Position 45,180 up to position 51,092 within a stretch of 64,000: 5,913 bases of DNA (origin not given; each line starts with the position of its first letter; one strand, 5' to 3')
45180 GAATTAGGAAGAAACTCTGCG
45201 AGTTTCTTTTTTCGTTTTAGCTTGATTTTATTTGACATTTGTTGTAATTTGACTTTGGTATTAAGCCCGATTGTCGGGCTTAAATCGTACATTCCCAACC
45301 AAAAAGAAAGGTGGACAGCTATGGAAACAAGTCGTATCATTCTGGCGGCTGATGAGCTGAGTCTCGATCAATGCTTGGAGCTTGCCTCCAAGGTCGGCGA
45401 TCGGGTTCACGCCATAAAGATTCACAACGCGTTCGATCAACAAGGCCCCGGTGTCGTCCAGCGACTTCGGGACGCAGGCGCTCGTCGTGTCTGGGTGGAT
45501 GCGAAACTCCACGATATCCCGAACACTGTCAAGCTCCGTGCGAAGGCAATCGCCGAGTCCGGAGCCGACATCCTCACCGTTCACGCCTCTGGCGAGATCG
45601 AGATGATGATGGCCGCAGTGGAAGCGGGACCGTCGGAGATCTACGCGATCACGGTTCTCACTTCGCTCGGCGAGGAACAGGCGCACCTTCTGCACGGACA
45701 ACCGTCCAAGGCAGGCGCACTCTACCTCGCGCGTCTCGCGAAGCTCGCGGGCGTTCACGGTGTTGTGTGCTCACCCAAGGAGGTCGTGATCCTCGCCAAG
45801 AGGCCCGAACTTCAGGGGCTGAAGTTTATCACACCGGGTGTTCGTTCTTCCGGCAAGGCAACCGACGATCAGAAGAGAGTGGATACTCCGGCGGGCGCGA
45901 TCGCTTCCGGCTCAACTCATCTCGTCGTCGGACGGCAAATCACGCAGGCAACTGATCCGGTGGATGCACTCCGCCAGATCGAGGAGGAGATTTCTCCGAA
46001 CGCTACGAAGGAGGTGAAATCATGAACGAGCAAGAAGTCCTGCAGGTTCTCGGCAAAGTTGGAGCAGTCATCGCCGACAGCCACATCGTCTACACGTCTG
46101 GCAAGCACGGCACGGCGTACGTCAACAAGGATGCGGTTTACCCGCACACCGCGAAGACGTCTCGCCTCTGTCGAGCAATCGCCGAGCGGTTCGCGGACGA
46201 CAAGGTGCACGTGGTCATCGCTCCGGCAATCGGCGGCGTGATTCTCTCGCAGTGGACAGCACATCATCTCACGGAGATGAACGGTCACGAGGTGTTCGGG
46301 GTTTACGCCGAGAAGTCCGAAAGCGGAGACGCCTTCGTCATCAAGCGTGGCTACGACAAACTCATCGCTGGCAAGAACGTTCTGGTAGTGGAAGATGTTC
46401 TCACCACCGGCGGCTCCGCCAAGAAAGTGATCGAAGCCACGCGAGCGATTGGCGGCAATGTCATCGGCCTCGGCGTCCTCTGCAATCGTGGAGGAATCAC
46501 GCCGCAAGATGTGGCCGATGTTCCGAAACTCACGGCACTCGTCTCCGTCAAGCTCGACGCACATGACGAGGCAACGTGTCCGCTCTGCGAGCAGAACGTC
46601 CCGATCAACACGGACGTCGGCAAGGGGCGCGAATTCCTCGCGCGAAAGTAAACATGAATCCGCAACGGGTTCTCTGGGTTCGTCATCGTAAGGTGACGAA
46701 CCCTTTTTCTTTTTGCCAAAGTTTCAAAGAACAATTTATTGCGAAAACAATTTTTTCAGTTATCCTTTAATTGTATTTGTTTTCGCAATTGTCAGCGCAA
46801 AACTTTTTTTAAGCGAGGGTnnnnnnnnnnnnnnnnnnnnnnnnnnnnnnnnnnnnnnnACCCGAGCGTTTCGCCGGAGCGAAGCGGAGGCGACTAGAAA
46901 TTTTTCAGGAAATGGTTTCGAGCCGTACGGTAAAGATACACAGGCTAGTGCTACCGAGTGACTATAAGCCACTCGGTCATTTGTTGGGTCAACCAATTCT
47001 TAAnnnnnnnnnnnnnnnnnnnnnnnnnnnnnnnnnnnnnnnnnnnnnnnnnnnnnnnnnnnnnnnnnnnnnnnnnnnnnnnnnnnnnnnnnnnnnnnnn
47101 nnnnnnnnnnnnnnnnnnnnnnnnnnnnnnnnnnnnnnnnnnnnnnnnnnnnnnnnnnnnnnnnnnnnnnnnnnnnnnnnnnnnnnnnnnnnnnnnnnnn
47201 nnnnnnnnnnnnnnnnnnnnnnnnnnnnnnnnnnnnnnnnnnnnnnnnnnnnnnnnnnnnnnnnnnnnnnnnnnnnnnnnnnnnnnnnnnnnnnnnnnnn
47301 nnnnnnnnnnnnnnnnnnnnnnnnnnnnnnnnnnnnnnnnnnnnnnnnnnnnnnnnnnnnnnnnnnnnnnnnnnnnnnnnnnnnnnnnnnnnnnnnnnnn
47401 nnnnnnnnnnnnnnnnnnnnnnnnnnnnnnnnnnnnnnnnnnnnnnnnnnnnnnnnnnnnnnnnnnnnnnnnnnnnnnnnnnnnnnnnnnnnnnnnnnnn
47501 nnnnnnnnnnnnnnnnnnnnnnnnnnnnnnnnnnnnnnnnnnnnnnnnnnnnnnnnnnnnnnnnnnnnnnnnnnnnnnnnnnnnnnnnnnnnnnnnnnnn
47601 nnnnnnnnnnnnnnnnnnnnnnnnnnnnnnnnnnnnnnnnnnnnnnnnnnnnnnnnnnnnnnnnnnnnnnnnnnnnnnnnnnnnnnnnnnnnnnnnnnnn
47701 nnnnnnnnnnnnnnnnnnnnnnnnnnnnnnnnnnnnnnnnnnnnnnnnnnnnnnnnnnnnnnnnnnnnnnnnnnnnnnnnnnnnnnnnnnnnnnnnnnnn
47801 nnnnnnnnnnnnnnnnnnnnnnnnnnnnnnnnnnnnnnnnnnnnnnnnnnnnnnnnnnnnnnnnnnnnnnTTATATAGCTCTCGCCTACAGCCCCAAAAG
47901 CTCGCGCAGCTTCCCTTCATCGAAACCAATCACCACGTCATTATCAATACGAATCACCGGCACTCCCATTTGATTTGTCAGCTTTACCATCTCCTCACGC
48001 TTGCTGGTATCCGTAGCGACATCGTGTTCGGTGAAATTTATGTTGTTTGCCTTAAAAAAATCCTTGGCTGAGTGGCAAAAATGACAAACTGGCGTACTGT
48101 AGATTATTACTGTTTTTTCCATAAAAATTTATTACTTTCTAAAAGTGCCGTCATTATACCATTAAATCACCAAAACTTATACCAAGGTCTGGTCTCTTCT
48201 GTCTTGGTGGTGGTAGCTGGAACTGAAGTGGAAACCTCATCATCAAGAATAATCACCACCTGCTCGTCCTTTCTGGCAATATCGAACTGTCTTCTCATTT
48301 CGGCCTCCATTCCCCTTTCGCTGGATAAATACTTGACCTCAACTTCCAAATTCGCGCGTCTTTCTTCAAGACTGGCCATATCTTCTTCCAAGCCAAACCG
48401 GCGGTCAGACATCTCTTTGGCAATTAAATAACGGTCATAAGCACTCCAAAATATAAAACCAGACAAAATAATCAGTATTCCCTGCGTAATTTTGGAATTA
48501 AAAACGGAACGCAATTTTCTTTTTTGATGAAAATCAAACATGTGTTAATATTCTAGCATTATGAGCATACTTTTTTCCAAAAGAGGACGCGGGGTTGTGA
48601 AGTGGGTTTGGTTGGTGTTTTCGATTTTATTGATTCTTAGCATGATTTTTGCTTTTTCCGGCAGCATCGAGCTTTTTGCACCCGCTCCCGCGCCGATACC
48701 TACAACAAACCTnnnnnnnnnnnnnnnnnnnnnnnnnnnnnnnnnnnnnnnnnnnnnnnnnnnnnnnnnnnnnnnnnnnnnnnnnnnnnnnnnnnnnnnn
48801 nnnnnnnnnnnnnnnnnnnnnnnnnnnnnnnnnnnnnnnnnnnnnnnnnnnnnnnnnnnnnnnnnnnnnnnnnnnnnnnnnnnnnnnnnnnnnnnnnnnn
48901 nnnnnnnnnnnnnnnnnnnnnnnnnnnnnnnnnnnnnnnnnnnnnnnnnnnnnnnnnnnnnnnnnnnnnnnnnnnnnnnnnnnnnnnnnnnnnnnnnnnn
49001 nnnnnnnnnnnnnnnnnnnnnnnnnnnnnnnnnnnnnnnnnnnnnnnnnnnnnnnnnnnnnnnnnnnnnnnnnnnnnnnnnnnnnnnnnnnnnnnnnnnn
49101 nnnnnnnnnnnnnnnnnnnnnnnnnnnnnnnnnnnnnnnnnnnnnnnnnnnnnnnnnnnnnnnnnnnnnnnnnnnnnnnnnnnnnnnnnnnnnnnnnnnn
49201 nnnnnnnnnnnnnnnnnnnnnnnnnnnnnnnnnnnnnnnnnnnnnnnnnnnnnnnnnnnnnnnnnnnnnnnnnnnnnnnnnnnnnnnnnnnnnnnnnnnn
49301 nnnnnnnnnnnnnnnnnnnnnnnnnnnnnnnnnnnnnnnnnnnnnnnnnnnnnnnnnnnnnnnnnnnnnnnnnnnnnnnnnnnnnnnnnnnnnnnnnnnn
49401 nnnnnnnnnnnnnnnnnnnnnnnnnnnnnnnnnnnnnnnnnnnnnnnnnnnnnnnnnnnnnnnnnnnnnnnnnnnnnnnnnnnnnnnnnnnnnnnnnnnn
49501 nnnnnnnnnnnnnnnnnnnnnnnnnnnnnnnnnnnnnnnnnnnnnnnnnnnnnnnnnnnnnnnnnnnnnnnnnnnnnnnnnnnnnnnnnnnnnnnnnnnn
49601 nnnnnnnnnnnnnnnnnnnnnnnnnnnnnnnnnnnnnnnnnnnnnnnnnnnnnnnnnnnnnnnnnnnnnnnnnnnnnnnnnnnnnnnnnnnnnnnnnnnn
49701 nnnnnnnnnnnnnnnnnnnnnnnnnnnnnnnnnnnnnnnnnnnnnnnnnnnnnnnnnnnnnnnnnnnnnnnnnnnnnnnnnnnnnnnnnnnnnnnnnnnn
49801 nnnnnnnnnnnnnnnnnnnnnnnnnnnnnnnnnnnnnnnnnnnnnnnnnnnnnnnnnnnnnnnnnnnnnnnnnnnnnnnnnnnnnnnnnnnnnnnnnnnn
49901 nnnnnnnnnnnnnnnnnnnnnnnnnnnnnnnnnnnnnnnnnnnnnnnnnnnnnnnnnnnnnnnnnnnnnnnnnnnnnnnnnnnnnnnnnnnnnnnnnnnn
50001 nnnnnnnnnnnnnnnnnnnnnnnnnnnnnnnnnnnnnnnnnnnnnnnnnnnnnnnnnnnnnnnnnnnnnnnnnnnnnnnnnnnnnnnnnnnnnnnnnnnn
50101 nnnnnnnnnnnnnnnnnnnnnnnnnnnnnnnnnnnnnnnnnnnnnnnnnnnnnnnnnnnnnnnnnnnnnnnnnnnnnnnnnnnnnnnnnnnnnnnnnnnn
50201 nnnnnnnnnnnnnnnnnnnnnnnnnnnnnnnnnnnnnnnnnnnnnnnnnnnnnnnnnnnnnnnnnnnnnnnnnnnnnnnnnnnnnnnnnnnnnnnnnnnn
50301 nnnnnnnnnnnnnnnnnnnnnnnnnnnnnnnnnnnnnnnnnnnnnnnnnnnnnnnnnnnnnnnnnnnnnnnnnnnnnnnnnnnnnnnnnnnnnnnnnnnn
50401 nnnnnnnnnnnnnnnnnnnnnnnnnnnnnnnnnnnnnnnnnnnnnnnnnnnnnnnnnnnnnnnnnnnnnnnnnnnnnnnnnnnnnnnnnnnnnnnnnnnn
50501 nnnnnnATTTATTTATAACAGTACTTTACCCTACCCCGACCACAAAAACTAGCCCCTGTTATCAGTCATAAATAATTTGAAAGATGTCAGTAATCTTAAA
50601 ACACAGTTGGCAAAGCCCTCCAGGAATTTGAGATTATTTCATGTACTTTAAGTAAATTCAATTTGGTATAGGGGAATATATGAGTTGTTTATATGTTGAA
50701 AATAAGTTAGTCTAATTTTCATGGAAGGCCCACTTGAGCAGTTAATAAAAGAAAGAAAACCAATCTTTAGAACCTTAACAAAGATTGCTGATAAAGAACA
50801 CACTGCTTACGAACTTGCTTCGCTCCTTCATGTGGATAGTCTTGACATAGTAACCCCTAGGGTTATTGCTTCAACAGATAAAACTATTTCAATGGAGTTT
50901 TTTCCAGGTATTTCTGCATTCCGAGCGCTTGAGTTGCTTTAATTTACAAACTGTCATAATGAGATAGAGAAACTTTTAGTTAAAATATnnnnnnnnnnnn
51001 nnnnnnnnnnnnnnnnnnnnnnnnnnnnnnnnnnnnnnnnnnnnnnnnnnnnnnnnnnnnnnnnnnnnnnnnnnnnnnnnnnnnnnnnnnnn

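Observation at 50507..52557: GT4 glycosyltransferase fused to a NUDIX hydrolase, behind a 480-bp AT-rich spacer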

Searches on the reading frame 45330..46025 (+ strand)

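Call 87: search_protein_families(library=pfam, proteins=[window:45330-46025:+], max_evalue=0.001)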
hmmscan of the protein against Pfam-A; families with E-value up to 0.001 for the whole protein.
window:45330-46025:+ (231 aa): 1 family
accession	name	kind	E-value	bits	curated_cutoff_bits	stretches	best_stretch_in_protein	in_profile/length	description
PF00215.30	OMPdecase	-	1.4e-47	162.9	27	1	1-217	1-221/221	Orotidine 5'-phosphate decarboxylase / HUMPS family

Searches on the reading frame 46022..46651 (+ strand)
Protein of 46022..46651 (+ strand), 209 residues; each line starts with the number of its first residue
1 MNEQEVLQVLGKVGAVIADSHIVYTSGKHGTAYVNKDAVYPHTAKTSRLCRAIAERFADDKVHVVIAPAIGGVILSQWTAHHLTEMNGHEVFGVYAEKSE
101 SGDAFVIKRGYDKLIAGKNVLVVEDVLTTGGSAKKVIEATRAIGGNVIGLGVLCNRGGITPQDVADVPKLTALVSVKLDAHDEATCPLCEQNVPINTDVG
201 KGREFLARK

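Call 87: search_protein_families(library=pfam, proteins=[window:46022-46651:+], max_evalue=0.001)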
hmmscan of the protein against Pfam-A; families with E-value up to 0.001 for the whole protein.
window:46022-46651:+ (209 aa): 1 family
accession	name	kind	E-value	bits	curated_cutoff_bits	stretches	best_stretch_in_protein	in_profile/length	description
PF00156.33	Pribosyltran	-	1.1e-12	48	26.3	1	49-164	15-134/158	Phosphoribosyl transferase domain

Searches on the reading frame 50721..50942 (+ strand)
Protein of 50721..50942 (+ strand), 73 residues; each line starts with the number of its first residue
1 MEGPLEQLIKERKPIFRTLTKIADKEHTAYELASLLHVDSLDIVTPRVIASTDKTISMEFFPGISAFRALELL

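Call 3: search_protein_families(library=pfam, proteins=[window:50721-50942:+], max_evalue=0.1)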
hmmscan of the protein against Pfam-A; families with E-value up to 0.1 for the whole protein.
window:50721-50942:+ (73 aa): 0 families

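Call 4: search_protein_families(library=ncbifam, proteins=[window:50721-50942:+], max_evalue=0.1)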
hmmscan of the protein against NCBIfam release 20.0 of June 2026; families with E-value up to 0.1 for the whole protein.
window:50721-50942:+ (73 aa): 0 families
